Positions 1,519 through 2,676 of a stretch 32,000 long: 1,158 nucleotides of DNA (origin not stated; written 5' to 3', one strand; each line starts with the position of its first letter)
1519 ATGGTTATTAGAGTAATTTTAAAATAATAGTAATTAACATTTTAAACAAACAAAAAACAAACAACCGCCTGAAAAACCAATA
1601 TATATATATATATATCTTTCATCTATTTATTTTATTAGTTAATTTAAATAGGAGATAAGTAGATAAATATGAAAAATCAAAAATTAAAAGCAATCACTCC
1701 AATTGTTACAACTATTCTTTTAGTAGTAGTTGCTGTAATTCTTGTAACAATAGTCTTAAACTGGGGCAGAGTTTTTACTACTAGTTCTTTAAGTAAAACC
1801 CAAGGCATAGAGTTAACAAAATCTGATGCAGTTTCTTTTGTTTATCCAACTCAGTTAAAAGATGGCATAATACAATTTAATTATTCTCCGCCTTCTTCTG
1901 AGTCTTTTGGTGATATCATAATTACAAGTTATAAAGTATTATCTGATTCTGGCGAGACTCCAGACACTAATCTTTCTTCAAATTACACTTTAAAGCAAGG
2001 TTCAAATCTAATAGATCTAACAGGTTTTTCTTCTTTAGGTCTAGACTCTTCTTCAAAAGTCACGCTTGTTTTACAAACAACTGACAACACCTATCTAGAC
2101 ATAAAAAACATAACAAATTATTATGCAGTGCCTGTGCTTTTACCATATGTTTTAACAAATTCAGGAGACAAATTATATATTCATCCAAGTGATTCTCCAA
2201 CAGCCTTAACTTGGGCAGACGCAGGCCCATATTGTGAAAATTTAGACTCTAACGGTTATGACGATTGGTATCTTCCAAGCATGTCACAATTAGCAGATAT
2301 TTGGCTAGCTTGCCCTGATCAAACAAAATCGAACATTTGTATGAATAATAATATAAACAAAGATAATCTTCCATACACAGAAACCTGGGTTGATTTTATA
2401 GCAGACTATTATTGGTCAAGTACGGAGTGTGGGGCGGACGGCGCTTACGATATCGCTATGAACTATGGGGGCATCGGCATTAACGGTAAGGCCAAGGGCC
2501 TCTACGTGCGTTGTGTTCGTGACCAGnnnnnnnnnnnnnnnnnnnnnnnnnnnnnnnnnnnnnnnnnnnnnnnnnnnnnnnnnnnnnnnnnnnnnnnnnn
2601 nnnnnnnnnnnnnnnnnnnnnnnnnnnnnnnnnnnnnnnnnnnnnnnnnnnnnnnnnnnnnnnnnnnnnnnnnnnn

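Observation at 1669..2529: The diversified protein is pilin-like: an archaeal type IV pilin-type N-terminus fused to a DUF1566/CLec-like VR domain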

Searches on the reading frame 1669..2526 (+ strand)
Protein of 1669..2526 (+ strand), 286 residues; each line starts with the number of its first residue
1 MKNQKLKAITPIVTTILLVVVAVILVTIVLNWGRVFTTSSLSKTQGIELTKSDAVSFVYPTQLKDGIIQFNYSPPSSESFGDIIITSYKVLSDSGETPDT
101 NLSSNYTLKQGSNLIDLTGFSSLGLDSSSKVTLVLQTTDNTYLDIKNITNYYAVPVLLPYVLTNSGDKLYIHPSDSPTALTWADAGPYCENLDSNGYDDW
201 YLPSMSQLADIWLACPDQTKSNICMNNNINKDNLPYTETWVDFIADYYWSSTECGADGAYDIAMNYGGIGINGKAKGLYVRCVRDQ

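Call 3: search_protein_families(library=pfam, proteins=[window:1669-2526:+], max_evalue=1)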
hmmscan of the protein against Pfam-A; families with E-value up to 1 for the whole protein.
window:1669-2526:+ (286 aa): 4 families
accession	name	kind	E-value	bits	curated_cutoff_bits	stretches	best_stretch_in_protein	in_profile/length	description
PF07603.17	Lcl_C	-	1.3e-12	48.5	34.9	1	177-284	19-117/117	Lcl C-terminal domain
PF07790.16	Pilin_N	-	0.11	13.8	25.2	1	7-29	1-23/78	Archaeal Type IV pilin, N-terminal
PF09721.15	Exosortase_EpsH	-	0.11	12.3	25.7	1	17-49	194-226/254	Transmembrane exosortase (Exosortase_EpsH)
PF10717.14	ODV-E18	-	0.26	11.6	28.1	1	6-45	19-59/87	Occlusion-derived virus envelope protein ODV-E18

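Call 7: search_protein_families(library=ncbifam, proteins=[window:1669-2526:+], max_evalue=1)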
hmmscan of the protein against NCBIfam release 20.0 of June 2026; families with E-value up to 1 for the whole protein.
window:1669-2526:+ (286 aa): 2 families
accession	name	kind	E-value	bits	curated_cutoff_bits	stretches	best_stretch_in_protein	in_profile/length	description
TIGR02537.2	arch_flag_Nterm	domain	0.0044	16.5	20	1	7-29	3-25/33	archaellin/type IV pilin N-terminal domain-containing protein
NF046116.1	adhesin_Lcl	equivalog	0.061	11.9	500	0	241-284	386-429/431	collagen-like adhesin Lcl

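Call 10: find_homologous_proteins(query=window:1669-2526:+)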
Query window:1669-2526:+ (286 aa): 48 proteins with E <= 0.001 among 1256 candidates.
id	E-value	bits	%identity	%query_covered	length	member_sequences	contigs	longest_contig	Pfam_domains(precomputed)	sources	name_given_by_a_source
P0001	3.4e-188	642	100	100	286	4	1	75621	PF07603.18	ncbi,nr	ncbi:MAG TPA: DUF1566 domain-containing protein [archaeon]|nr:DUF1566 domain-containing protein [arc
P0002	1.3e-158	545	87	100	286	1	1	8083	PF07603.18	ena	-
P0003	4.5e-156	536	87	100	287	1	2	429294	PF07603.18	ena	-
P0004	2.9e-155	534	86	100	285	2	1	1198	PF07603.18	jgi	jgi:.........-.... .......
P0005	3.8e-152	523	85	100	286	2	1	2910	PF07603.18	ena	-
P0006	2.2e-149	514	83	100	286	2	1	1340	PF07603.18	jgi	-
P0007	4.1e-103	362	64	100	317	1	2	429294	PF07603.18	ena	-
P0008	1.3e-99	351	57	99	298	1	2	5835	PF07603.18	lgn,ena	-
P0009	4.7e-99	349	63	100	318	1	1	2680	PF07603.18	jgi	jgi:hypothetical protein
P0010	3.8e-96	340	58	99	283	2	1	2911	PF07603.18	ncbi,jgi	jgi:hypothetical protein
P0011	2.3e-95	337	58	99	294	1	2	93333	PF07603.18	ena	-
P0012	9.4e-94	332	56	99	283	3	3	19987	PF07603.18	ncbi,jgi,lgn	jgi:hypothetical protein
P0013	4.6e-92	326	57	99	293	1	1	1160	PF07603.18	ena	-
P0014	3.3e-91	323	57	99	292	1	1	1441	PF07603.18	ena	-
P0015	4.7e-91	323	55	99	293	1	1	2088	PF07603.18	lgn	-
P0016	3.4e-90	320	55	99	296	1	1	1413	PF07603.18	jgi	-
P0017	6.5e-90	319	55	99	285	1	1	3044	PF07603.18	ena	-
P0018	7.8e-90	319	56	99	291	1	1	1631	PF07603.18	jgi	-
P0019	2.6e-89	317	53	99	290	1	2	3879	PF07603.18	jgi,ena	-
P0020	3.9e-88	313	56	99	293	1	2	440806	PF07603.18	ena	-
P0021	5.1e-88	313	57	99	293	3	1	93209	PF07603.18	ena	-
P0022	2.3e-85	304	54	96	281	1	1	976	PF07603.18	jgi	-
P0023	9.2e-85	302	55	99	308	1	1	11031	PF07603.18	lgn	-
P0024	9.9e-84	299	54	99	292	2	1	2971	PF07603.18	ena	-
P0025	5.0e-83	297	52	99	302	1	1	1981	PF07603.18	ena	-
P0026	5.1e-83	297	53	99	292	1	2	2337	PF07603.18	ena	-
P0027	1.1e-82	295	52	100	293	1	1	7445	PF07603.18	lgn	-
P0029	7.0e-74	267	48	98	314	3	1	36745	PF07603.18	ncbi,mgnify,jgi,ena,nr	ncbi:MAG TPA: DUF1566 domain-containing protein [archaeon]|mgnify:CR=1 FL=1|nr:DUF1566 domain-contai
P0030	1.1e-61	227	44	98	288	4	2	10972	PF07603.18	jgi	jgi:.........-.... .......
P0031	6.5e-56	208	42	98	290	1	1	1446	PF07603.18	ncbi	-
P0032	2.2e-55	206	42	99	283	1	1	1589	PF07603.18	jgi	jgi:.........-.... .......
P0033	8.9e-55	204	42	99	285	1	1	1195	PF07603.18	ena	-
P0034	3.9e-54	202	43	97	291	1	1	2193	PF07603.18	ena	-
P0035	2.4e-52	196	43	98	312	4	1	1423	PF07603.18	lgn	-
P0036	6.8e-52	194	42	98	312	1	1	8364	PF07603.18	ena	-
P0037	1.2e-50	190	37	98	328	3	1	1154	PF07603.18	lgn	-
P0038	3.9e-42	162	44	46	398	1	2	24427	PF07603.18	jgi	jgi:FlaG/FlaF family flagellin (archaellin)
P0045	4.9e-15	74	38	55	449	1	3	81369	PF03781.23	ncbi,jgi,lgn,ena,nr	ncbi:MAG TPA: hypothetical protein PLK55_01295 [archaeon]|nr:hypothetical protein [archaeon]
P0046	7.4e-6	43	32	37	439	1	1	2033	PF07603.18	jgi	jgi:hypothetical protein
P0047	9.0e-5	40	56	17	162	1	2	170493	-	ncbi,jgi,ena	ncbi:MAG: hypothetical protein WCX82_00880 [archaeon]|jgi:hypothetical protein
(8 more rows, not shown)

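Call 12: search_protein_families(library=ncbifam, alignment_id=A1, max_evalue=0.1)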
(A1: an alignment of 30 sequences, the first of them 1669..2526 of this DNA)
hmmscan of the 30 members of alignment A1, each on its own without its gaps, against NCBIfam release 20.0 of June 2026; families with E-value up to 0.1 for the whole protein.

A. member 1, window:1669-2526:+ (286 aa): 2 families
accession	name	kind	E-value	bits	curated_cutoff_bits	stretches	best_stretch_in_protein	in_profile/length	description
TIGR02537.2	arch_flag_Nterm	domain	0.0044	16.5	20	1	7-29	3-25/33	archaellin/type IV pilin N-terminal domain-containing protein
NF046116.1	adhesin_Lcl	equivalog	0.061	11.9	500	0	241-284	386-429/431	collagen-like adhesin Lcl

B. families by the number of members that match (of 30 scanned): 15 families
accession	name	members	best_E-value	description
TIGR02537.2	arch_flag_Nterm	24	3.9e-07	archaellin/type IV pilin N-terminal domain-containing protein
NF046073.1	UpsA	23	3.1e-07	pilin subunit UpsA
NF047850.1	Lsa25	6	2.2e-11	surface adhesin Lsa25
NF046116.1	adhesin_Lcl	6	0.0016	collagen-like adhesin Lcl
NF052322.1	FimD_tip_adhes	3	4.4e-06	fimbrial tip adhesin FimD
TIGR02145.1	Fib_succ_major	2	0.0094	FISUMP domain-containing protein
NF005852.0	PRK07773.1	1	1.6e-10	replicative DNA helicase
NF038162.1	RtcB_rel_intein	1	1.5e-06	intein-containing RtcB family protein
TIGR01443.1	intein_Cterm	1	3.2e-06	intein C-terminal splicing region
TIGR01445.1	intein_Nterm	1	4.2e-05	intein N-terminal splicing region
NF011302.0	PRK14714.1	1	5.3e-05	DNA-directed DNA polymerase II large subunit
NF011418.0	PRK14845.1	1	8.7e-05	translation initiation factor IF-2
NF011491.0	PRK14898.1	1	0.0037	DNA-directed RNA polymerase subunit A''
NF045480.1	FdxA_Actino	1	0.022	ferredoxin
TIGR01367.1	pyrE_Therm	1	0.082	orotate phosphoribosyltransferase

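Call 13: search_protein_families(library=pfam, alignment_id=A1, max_evalue=0.1)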
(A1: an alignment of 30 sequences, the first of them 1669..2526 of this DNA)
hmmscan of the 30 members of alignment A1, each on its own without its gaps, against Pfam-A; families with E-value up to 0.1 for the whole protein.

A. member 1, window:1669-2526:+ (286 aa): 1 family
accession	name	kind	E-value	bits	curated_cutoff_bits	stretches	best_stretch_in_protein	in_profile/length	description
PF07603.17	Lcl_C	-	1.3e-12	48.5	34.9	1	177-284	19-117/117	Lcl C-terminal domain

B. families by the number of members that match (of 30 scanned): 28 families (the first 25 are shown)
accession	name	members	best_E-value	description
PF07603.17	Lcl_C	22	7.3e-51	Lcl C-terminal domain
PF07790.16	Pilin_N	20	8.6e-05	Archaeal Type IV pilin, N-terminal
PF01380.27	SIS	4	0.027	SIS domain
PF10717.14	ODV-E18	4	0.033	Occlusion-derived virus envelope protein ODV-E18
PF03781.23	FGE-sulfatase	2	9.3e-07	Sulfatase-modifying factor enzyme 1-like domain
PF09603.15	Fib_succ_major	2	0.018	Fibrobacter succinogenes major domain (Fib_succ_major)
PF09721.15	Exosortase_EpsH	2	0.019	Transmembrane exosortase (Exosortase_EpsH)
PF25523.1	Ig_RIMBP2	2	0.061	RIMBP2-like, immunoglobulin-like domain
PF07591.16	PT-HINT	1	4.5e-17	Pretoxin HINT domain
PF13290.12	CHB_HEX_C_1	1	2e-16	Chitobiase/beta-hexosaminidase C-terminal domain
PF16410.10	DUF5018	1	1.1e-15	Domain of unknown function (DUF5018)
PF13287.12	Fn3_assoc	1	9.1e-14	Fn3 associated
PF14890.11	Intein_splicing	1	3.1e-13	Intein splicing domain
PF01079.26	Hint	1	3.9e-05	Hint module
PF13403.11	Hint_2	1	0.00083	Hint domain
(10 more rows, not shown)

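Call 26: predict_structure(alignment_id=A2)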
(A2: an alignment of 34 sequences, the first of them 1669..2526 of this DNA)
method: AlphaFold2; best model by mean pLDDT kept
length: 286 residues; sequences in the alignment: 34
mean_pLDDT: 81.7   pTM: 0.52
mean pLDDT of the five models: 81.7, 80.0, 77.3, 65.5, 63.6
residues with pLDDT >= 90: 122; 70-90: 106; 50-70: 35; < 50: 23
segments of 3 or more residues with pLDDT < 50: 1-8, 32-46
pLDDT, mean of each block of 10 residues (from residue 1): 44 71 75 45 48 83 86 77 89 86 90 84 73 90 86 72 91 93 96 78 96 91 92 66 94 96 93 97 92
secondary structure, 60 per line:
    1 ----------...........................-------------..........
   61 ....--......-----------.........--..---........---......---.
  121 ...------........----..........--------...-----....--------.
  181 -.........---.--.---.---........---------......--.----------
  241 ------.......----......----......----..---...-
elements in order: H11-37 H51-57 E58-64 E67-72 E84-92 E100-107 E111-116 H120-123 E130-137 E142-151 E160-162 E168-171 H182-190 H205-212 H222-227 E247-253 E258-263 E268-273 E283-285

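Call 29: search_solved_structures(query=A1, max_evalue=10, show_alignments=0)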
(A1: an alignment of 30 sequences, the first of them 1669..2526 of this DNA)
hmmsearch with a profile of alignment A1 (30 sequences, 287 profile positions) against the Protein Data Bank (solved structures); distinct sequences matched with E-value up to 10: 6.
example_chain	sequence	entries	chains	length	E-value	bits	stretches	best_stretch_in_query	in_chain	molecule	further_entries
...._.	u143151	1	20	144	1e-05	28.4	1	5-51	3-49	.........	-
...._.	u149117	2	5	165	2.2e-05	27.3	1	166-284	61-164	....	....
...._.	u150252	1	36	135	0.21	14.2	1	10-88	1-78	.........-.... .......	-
3efv_A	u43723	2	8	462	1.1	11.8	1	165-219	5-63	Putative succinate-semialdehyde dehydrogenase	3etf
6pnj_J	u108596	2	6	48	1.5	11.4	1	11-29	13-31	Photosystem I reaction centre subunit IX / PsaJ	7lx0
3j1r_A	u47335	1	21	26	4.9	9.7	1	10-33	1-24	archaeal adhesion filament core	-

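Call 30: fold_search(model_id=the predicted structure, library=pdb)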
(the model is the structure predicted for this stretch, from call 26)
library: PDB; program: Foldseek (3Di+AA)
matches with E <= 10: 1716; with E <= 0.001: 2
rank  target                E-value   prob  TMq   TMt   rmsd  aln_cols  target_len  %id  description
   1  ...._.                6.8e-06  1.00  0.33  0.68   3.2       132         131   27  Structure of Legionella pneumophila Lcl C-terminal domain (released 2023-12-27)
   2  5n40                  3.0e-05  1.00  0.29  0.24  11.6       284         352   15  Structure of Yersinia pseudotuberculosis adhesin InvE (released 2017-04-12)
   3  6w8x_A                2.0e-03  1.00  0.22  0.41  10.4       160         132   14  Cryo-EM of the S. solfataricus pilus (released 2020-07-08)
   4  6puc_D                3.1e-03  0.82  0.19  0.25  13.3       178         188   11  Structure of human MAIT A-F7 TCR in complex with human MR1-5-OP-RU (released 2020-02-19)
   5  6sec                  3.8e-03  0.93  0.22  0.08  17.6       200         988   12  Cold-adapted beta-D-galactosidase from Arthrobacter sp. 32cBon complex with ONPG (released 2019-09-11)
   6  9bys_AAAC             4.5e-03  0.80  0.19  0.28  12.8       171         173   13  Structure of human MAIT BV28 TCR in complex with human MR1-5-OP-RU (released 2025-06-11)
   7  4dzb_A                5.0e-03  0.80  0.20  0.27  13.1       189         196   12  Mucosal-associated invariant T cell receptor, Valpha7.2Jalpha33-Vbeta2 (released 2012-03-28)
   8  6pud_D                5.3e-03  0.87  0.19  0.26  13.5       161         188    9  Structure of human MAIT A-F7 TCR in complex with human MR1-5'OH-Pentyl-5-OP-U (released 2020-02-19)
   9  8oks_B                6.3e-03  1.00  0.29  0.68   5.0       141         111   16  Crystal structure of Bdellovibrio bacteriovorus Bd2740 C-terminal domain (released 2023-10-25)
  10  2nw2_A                6.6e-03  0.66  0.18  0.23  13.7       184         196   13  Crystal structure of ELS4 TCR at 1.4A (released 2007-02-27)
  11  8sgg_B                7.4e-03  0.82  0.18  0.22  14.3       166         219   10  Crystal structure of Cy137D09, a monoclonal antibody isolated from macaques immunized with an Epstein-Barr virus glyco (released 2024-04-17)
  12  8oks_A                7.8e-03  1.00  0.29  0.69   4.2       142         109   15  Crystal structure of Bdellovibrio bacteriovorus Bd2740 C-terminal domain (released 2023-10-25)
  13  6se8                  7.8e-03  0.90  0.22  0.08  17.5       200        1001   12  Cold-adapted beta-D-galactosidase from Arthrobacter sp. 32cB mutant E441Q (released 2019-09-11)
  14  6pug_D                8.2e-03  0.75  0.19  0.25  13.3       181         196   10  Structure of human MAIT A-F7 TCR in complex with human MR1-2`OH-Ethyl-5-OP-U (released 2020-02-19)
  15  4pja_E                8.2e-03  0.69  0.19  0.26  13.5       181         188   10  Structure of human MR1-5-OP-RU in complex with human MAIT B-B10 TCR (released 2014-07-02)
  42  8q30_0                1.6e-02  0.90  0.18  0.31  12.2       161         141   11  Sulfolobus acidocaldarius AAP filament. (released 2024-03-06)
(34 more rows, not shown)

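Call 31: search_solved_structures(query=A1, max_evalue=1, show_alignments=3)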
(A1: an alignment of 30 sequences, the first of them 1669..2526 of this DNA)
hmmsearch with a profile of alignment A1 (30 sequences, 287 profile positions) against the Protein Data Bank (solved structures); distinct sequences matched with E-value up to 1: 3.
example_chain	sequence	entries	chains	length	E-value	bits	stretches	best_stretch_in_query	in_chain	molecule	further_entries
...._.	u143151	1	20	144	1e-05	28.4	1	5-51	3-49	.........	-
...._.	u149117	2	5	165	2.2e-05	27.3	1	166-284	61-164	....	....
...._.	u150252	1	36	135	0.21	14.2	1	10-88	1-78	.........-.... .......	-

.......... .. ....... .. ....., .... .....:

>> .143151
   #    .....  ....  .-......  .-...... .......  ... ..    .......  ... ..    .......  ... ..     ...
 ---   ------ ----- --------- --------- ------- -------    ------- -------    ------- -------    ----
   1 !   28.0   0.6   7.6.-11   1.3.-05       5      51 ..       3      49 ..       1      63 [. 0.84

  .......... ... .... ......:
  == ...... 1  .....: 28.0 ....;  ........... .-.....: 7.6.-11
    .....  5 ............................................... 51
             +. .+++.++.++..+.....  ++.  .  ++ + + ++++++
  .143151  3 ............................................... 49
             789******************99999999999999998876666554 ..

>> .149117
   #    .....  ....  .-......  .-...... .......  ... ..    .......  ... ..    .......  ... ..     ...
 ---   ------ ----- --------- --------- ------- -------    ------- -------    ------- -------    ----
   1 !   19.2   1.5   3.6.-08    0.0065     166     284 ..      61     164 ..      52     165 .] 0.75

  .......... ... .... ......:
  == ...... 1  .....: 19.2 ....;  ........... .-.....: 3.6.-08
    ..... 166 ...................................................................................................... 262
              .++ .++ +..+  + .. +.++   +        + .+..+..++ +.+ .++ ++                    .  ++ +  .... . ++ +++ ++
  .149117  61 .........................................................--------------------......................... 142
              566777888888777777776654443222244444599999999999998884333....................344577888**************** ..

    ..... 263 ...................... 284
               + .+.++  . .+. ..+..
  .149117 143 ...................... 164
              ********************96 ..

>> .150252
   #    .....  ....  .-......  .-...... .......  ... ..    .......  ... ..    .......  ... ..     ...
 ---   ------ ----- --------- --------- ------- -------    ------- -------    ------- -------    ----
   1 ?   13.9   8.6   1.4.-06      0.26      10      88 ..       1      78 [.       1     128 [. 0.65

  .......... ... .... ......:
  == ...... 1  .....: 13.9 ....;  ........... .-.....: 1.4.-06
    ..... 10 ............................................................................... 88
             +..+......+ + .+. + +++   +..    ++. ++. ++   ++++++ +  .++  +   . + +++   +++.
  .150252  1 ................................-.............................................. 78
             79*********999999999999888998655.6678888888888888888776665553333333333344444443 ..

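Call 35: find_encoding_contigs(protein=P0047, flank=10000, max_places=3)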
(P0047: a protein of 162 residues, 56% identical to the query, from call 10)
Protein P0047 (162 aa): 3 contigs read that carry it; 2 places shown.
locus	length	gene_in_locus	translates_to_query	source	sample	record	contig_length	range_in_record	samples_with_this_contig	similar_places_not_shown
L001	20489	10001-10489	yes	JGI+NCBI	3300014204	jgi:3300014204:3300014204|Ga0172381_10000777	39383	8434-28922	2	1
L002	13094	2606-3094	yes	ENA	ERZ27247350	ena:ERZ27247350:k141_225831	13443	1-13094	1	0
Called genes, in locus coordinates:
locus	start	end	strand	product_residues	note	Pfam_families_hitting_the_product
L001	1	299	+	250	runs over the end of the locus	-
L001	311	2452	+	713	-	PF02359:CDC48_N, PF02933:CDC48_2, PF00004:AAA, PF05496:RuvB_N (weak), PF07724:AAA_2 (weak), PF17862:AAA_lid_3, PF00004:AAA, PF17862:AAA_lid_3, +19 more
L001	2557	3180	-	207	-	PF02163:Peptidase_M50 (faint)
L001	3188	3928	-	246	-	PF01026:TatD_DNase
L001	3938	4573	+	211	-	PF05175:MTS, PF07669:Eco57I (weak), PF13847:Methyltransf_31 (weak)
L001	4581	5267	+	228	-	-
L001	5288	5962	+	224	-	-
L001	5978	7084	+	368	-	PF01926:MMR_HSR1, PF02421:FeoB_N (weak), PF02824:TGS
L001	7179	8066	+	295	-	PF00482:T2SSF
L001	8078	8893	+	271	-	PF00482:T2SSF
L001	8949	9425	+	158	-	-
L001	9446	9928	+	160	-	-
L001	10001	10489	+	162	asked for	-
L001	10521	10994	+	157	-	-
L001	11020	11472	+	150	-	-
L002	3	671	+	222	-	?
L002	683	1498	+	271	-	PF00482:T2SSF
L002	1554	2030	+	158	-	-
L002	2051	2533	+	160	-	-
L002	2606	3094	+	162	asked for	-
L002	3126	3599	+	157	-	-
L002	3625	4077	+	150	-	-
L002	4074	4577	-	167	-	PF02778:tRNA_int_endo_N (weak), PF01974:tRNA_int_endo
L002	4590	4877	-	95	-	PF04010:DUF357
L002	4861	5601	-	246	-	PF00590:TP_methylase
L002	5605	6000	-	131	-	-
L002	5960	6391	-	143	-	-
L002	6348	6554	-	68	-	-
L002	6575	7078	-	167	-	-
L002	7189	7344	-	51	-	-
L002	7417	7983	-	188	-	PF10469:AKAP7_NLS, PF02834:LigT_PEase (faint), PF13563:2_5_RNA_ligase2 (weak)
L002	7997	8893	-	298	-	PF01435:Peptidase_M48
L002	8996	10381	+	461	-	PF00437:T2SSE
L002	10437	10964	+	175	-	-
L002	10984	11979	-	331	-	-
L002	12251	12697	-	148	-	-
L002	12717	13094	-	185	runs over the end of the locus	-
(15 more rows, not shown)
